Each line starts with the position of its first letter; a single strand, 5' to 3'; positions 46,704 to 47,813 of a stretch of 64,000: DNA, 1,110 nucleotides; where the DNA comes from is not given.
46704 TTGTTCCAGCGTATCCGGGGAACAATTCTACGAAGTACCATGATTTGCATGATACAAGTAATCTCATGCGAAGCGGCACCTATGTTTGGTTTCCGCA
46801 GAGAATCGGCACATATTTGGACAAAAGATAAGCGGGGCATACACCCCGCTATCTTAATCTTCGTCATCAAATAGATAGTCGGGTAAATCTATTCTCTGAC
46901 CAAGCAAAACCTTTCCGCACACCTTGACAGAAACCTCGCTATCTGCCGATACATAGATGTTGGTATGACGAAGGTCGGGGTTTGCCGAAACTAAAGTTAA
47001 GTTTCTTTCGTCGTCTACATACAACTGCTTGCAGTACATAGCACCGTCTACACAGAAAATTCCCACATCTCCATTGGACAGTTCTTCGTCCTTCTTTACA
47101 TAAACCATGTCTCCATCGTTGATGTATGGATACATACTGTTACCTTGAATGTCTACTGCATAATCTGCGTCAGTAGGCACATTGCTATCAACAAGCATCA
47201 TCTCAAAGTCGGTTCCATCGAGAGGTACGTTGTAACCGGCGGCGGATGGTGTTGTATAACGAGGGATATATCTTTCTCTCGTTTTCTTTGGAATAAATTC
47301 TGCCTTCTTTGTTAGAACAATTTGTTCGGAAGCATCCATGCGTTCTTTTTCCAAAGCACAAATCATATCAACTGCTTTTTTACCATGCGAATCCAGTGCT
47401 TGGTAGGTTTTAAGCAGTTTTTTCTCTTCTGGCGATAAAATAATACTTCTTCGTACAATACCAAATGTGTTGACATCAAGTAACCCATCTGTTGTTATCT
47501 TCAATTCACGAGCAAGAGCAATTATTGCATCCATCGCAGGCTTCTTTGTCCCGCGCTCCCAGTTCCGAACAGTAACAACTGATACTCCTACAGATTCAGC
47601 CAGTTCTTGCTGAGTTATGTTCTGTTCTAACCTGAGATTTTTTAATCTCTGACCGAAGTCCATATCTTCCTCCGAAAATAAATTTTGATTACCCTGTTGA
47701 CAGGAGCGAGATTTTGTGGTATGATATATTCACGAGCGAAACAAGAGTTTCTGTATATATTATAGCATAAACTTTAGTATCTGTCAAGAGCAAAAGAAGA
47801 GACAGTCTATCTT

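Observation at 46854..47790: Lysogeny-switch-like architecture: CI/LexA-type repressor with overlapping divergent consensus promoters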

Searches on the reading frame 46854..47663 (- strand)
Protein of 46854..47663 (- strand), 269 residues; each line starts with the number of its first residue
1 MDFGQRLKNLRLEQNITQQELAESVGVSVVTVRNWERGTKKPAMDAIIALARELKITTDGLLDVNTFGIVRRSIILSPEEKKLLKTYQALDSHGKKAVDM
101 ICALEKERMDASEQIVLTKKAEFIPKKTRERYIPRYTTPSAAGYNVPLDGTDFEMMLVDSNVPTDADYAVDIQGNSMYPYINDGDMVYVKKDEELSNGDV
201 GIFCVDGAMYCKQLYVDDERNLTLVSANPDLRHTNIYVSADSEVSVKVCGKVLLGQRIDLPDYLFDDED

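Call 6: search_protein_families(library=pfam, proteins=[window:46854-47663:-], max_evalue=0.01)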
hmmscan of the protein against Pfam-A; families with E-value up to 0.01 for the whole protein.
window:46854-47663:- (269 aa): 8 families
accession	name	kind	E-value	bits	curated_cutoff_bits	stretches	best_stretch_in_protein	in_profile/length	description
PF00717.28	Peptidase_S24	-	7.7e-20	71.2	23.3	1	158-252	25-115/116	Peptidase S24-like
PF01381.28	HTH_3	-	5.3e-15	55.6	23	1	7-61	1-55/55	Helix-turn-helix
PF13560.12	HTH_31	-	1.2e-09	38.8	27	1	2-54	1-54/64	Helix-turn-helix domain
PF12844.13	HTH_19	-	3.1e-07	30.7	30.2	1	4-63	1-60/64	Helix-turn-helix domain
PF13443.12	HTH_26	-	1.4e-05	25.7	22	1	6-63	1-59/63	Cro/C1-type HTH DNA-binding domain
PF08279.18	HTH_11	-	0.0071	16.6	25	0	7-34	6-34/55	HTH domain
PF04545.22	Sigma70_r4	-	0.0078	16.1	24.1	0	10-37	15-42/50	Sigma-70, region 4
PF07022.19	Phage_CI_repr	-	0.0083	16.9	22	0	17-56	14-52/65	Bacteriophage CI repressor helix-turn-helix domain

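Call 8: search_protein_families(library=phrogs, proteins=[window:46854-47663:-], max_evalue=0.001)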
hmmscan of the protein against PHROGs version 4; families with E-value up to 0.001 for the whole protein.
window:46854-47663:- (269 aa): 23 families
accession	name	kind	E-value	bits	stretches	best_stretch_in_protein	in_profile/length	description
phrog_4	-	transcription regulation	9.5e-43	147.7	1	1-253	135-333/400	transcriptional repressor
phrog_8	-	transcription regulation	1.8e-16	61.5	1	1-62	75-136/346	transcriptional regulator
phrog_6201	-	transcription regulation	2e-15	57.8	1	154-254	14-113/121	CI-like repressor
phrog_811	-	DNA, RNA and nucleotide metabolism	2.6e-14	54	1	127-251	6-127/140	UmuD-like protein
phrog_2967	-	transcription regulation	6.2e-14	53.1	1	2-116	10-117/225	transcriptional regulator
phrog_5823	-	transcription regulation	2.3e-12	47.8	1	1-61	5-66/404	transcriptional regulator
phrog_3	-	transcription regulation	5.7e-12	47.1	1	1-71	87-155/430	transcriptional repressor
phrog_2328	-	transcription regulation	3.8e-09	37.4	1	2-57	15-70/128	transcriptional repressor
phrog_2439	-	transcription regulation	5.5e-09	36.4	1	4-64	9-69/367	transcriptional regulator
phrog_2104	-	unknown function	6.8e-09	36.9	1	5-47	42-84/103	-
phrog_7241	-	transcription regulation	2.6e-08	35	1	7-62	66-121/122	transcriptional regulator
phrog_4779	-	transcription regulation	4.6e-07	31.3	1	1-50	1-52/98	transcriptional regulator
phrog_4836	-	transcription regulation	5.8e-07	30.3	1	3-57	76-130/194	CII-like regulator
phrog_7950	-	transcription regulation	2.3e-06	28.6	1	6-41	11-46/68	transcriptional repressor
phrog_1373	-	transcription regulation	3.1e-06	28.3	1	4-59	65-120/166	transcriptional regulator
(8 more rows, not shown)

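Call 10: find_related_loci(query=window:46854-47663:-, collection=viral_contigs, flank=6000)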
Query window:46854-47663:- (269 aa) in viral_contigs; peptide patterns used: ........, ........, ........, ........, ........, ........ (x = any residue, [..] = any of these).
42 stretches matched a pattern; 36 encode a relative of the query (tblastn E <= 1e-3); 36 distinct loci.
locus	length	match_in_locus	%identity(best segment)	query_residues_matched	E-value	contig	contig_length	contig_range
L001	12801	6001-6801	68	1-267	9e-123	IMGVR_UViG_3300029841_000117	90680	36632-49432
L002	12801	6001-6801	68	1-267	8e-122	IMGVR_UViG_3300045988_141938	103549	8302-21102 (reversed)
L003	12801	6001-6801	68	1-267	1e-121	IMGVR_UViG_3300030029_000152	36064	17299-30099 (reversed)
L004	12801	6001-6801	68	1-267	8e-122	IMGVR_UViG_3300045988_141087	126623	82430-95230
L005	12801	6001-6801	68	1-267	1e-121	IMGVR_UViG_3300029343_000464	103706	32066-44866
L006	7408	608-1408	68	1-267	8e-122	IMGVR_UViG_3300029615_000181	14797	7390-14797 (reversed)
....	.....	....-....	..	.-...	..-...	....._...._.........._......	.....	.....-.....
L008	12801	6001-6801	68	1-267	1e-121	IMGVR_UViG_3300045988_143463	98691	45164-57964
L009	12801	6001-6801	68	1-267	1e-121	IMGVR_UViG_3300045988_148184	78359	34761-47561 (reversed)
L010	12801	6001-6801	68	1-267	1e-121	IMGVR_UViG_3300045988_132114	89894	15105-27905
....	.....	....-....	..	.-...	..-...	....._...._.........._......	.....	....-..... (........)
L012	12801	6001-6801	68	1-267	2e-121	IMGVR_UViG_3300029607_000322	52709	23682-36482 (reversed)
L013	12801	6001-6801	67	1-267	2e-121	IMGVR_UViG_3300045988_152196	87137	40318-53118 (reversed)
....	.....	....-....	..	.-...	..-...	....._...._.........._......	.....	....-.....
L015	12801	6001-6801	67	1-267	5e-121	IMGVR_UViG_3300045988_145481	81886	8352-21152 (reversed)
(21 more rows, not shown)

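Call 11: find_homologous_proteins(query=window:46854-47663:-, max_evalue=1e-10)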
Query window:46854-47663:- (269 aa): 560 proteins with E <= 1e-10 among 1310 candidates; the best 120 are listed.
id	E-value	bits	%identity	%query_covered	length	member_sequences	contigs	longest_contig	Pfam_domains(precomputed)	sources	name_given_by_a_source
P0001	3.1e-174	595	99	100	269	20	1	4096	PF12844.14,PF00717.29,PF01381.29,PF13560.13,PF13443.13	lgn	-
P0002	2.1e-164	563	93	100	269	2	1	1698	PF12844.14,PF00717.29,PF01381.29,PF13560.13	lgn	-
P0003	1.9e-160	550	91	100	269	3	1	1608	PF12844.14,PF00717.29,PF01381.29,PF13560.13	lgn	-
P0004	1.5e-159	547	93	100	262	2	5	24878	PF00717.29,PF01381.29,PF13560.13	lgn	-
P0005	1.1e-158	545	90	100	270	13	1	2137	PF12844.14,PF00717.29,PF01381.29,PF13560.13,PF13443.13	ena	-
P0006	7.3e-158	542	89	100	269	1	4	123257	PF00717.29,PF01381.29,PF13560.13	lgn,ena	-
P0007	1.0e-153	528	88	100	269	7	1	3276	PF12844.14,PF00717.29,PF01381.29,PF13560.13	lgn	-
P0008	1.8e-152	524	86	100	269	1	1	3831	PF12844.14,PF00717.29,PF01381.29,PF13560.13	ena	-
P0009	5.2e-140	483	81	100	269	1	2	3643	PF00717.29,PF01381.29,PF13560.13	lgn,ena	-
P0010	8.8e-127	440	74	100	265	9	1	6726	PF12844.14,PF00717.29,PF01381.29,PF13560.13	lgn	-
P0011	9.1e-122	424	71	99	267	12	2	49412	PF12844.14,PF00717.29,PF01381.29,PF13560.13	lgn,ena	-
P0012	2.0e-117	409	69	99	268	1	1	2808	PF00717.29,PF01381.29,PF13560.13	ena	-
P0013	3.0e-117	409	70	99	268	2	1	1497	PF00717.29,PF01381.29,PF13560.13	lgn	-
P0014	8.6e-117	407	69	99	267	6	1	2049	PF12844.14,PF00717.29,PF01381.29,PF13560.13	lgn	-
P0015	5.2e-116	405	69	99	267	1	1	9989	PF00717.29,PF01381.29,PF13560.13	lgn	-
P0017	4.2e-114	398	68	99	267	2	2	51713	PF00717.29,PF01381.29,PF13560.13,PF13443.13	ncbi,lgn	-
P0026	1.1e-112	394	67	99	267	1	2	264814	PF12844.14,PF00717.29,PF01381.29,PF13560.13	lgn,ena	-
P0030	1.6e-112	393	67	99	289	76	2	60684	PF12844.14,PF00717.29,PF01381.29,PF13560.13,PF13443.13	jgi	jgi:SOS-response transcriptional repressor LexA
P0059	7.5e-108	378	63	100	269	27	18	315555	PF12844.14,PF00717.29,PF01381.29,PF13560.13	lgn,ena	-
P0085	1.0e-104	368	64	100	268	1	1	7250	PF12844.14,PF00717.29,PF01381.29,PF13560.13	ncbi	-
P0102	1.2e-102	361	62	99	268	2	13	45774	PF00717.29,PF01381.29,PF13560.13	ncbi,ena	-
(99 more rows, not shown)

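Call 15: find_encoding_contigs(protein=P0059, flank=10000, max_places=4)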
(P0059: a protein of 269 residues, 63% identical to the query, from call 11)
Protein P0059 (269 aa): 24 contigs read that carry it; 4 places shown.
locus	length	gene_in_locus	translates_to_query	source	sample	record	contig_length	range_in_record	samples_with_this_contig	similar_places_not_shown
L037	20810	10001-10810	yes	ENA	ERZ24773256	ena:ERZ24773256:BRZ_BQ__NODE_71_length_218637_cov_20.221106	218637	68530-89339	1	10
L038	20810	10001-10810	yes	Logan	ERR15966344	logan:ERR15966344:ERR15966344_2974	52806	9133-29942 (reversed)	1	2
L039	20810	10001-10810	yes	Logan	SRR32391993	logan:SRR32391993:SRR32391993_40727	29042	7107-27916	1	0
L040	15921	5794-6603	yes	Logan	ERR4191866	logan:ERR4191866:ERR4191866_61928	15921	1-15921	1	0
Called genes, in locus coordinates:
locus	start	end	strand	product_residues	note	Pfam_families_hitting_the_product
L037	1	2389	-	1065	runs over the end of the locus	PF02811:PHP, PF07733:DNA_pol3_alpha, PF17657:DNA_pol3_finger, PF14579:HHH_6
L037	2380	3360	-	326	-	PF01807:Zn_ribbon_DnaG, PF08275:DNAG_N (weak)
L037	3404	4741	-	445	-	PF00772:DnaB, PF03796:DnaB_C, PF13481:AAA_25 (weak)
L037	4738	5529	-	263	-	PF12705:PDDEXK_1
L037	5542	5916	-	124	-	-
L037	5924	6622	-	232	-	PF04404:ERF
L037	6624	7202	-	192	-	PF01966:HD (weak)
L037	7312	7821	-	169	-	-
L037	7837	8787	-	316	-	PF22822:MrpR_N_CB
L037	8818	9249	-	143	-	PF02452:PemK_toxin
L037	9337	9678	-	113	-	-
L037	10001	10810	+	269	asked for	PF01381:HTH_3, PF12844:HTH_19 (weak), PF13560:HTH_31, PF00717:Peptidase_S24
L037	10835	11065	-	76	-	-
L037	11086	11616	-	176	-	-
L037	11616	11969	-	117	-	-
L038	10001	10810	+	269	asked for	PF01381:HTH_3, PF12844:HTH_19 (weak), PF13560:HTH_31, PF00717:Peptidase_S24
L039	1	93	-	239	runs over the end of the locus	PF04404:ERF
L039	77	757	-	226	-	-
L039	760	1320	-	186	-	PF01966:HD (weak)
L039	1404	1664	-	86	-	-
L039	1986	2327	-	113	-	-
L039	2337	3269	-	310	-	PF22822:MrpR_N_CB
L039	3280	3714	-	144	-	PF02452:PemK_toxin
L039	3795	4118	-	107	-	-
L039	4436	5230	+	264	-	PF01381:HTH_3, PF13443:HTH_26 (faint), PF13560:HTH_31, PF00717:Peptidase_S24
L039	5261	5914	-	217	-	-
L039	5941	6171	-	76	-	-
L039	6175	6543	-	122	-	-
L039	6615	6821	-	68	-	-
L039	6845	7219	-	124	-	-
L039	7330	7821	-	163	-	-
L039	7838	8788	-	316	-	PF22822:MrpR_N_CB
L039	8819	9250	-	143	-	PF02452:PemK_toxin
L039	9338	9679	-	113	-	-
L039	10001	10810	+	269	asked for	PF01381:HTH_3, PF12844:HTH_19 (weak), PF13560:HTH_31, PF00717:Peptidase_S24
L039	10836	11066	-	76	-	-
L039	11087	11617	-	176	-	-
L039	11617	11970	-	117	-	-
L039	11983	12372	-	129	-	-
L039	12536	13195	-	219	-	-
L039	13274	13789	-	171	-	-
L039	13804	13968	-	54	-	-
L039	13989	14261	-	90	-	-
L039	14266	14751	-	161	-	-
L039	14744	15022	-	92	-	-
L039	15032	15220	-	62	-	-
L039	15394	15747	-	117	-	-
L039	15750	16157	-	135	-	-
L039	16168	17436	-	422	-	PF00266:Aminotran_5, PF01041:DegT_DnrJ_EryC1 (weak)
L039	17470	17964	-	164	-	PF01832:Glucosaminidase (weak)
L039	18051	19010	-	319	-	PF01145:Band_7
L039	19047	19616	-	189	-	PF00149:Metallophos (weak), PF12850:Metallophos_2 (weak)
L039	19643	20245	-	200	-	PF17338:GP88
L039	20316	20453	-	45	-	-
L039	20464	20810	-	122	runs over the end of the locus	-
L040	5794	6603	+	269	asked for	PF01381:HTH_3, PF12844:HTH_19 (weak), PF13560:HTH_31, PF00717:Peptidase_S24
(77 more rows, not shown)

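Call 16: find_encoding_contigs(protein=P0026, flank=10000, max_places=3)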
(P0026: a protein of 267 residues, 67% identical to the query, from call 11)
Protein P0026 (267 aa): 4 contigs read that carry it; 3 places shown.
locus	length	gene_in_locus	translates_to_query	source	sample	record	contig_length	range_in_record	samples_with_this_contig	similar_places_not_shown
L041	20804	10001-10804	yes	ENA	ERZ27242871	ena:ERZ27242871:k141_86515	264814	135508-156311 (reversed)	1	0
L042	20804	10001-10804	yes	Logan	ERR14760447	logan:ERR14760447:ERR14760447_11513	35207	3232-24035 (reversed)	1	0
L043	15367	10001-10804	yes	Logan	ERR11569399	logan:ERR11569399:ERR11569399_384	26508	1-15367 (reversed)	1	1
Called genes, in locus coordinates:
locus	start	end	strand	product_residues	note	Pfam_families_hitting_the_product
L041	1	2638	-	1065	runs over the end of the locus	PF02811:PHP, PF07733:DNA_pol3_alpha, PF17657:DNA_pol3_finger, PF14579:HHH_6 (weak)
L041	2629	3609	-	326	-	PF01807:Zn_ribbon_DnaG, PF08275:DNAG_N (weak)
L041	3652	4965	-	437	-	PF00772:DnaB, PF03796:DnaB_C, PF13481:AAA_25 (weak)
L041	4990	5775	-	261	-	PF12705:PDDEXK_1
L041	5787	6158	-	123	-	-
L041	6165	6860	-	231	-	PF04404:ERF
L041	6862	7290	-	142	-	-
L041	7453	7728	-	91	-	-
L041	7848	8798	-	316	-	PF22822:MrpR_N_CB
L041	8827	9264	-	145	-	PF02452:PemK_toxin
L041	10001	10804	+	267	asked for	PF01381:HTH_3, PF12844:HTH_19 (faint), PF13560:HTH_31 (weak), PF00717:Peptidase_S24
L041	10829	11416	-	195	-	-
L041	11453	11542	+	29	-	-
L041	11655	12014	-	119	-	-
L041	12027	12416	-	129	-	-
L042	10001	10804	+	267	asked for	PF01381:HTH_3, PF12844:HTH_19 (faint), PF13560:HTH_31 (weak), PF00717:Peptidase_S24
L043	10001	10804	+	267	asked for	PF01381:HTH_3, PF12844:HTH_19 (faint), PF13560:HTH_31 (weak), PF00717:Peptidase_S24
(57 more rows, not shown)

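Call 18: list_cluster_members(proteins=[P0017, P0085, P0102, P0030])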
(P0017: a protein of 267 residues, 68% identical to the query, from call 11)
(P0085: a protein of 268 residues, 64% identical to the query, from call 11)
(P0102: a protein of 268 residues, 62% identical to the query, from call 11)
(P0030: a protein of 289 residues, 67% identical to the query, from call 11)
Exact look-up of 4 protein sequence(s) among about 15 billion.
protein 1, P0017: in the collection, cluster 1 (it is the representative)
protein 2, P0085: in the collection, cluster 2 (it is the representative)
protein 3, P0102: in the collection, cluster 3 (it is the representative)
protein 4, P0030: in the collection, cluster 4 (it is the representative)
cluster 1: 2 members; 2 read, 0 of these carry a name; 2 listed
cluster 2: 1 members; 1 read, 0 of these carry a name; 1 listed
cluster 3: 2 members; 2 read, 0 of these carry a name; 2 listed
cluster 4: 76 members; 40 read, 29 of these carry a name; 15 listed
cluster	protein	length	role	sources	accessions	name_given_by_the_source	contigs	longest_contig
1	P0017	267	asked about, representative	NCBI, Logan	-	-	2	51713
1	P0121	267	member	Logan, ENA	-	-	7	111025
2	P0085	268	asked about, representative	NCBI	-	-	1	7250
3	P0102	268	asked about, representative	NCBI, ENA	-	-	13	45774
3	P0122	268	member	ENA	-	-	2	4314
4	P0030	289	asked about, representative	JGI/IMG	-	SOS-response transcriptional repressor LexA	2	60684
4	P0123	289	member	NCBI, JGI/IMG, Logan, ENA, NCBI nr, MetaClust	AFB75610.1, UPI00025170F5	hypothetical protein 1013_scaffold3125_00034 [Bacteriophage sp.] | peptidase S24-like protein | status=active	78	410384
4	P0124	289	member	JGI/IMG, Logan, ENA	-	phage repressor protein C with HTH and peptisase S24 domain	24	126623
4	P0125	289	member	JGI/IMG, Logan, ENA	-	phage repressor protein C with HTH and peptisase S24 domain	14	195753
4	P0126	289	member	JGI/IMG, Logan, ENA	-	phage repressor protein C with HTH and peptisase S24 domain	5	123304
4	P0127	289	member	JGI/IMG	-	phage repressor protein C with HTH and peptisase S24 domain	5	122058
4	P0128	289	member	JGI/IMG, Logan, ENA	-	phage repressor protein C with HTH and peptisase S24 domain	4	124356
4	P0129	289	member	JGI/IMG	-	phage repressor protein C with HTH and peptisase S24 domain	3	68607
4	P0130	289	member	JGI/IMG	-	phage repressor protein C with HTH and peptisase S24 domain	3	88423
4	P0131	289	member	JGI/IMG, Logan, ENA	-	phage repressor protein C with HTH and peptisase S24 domain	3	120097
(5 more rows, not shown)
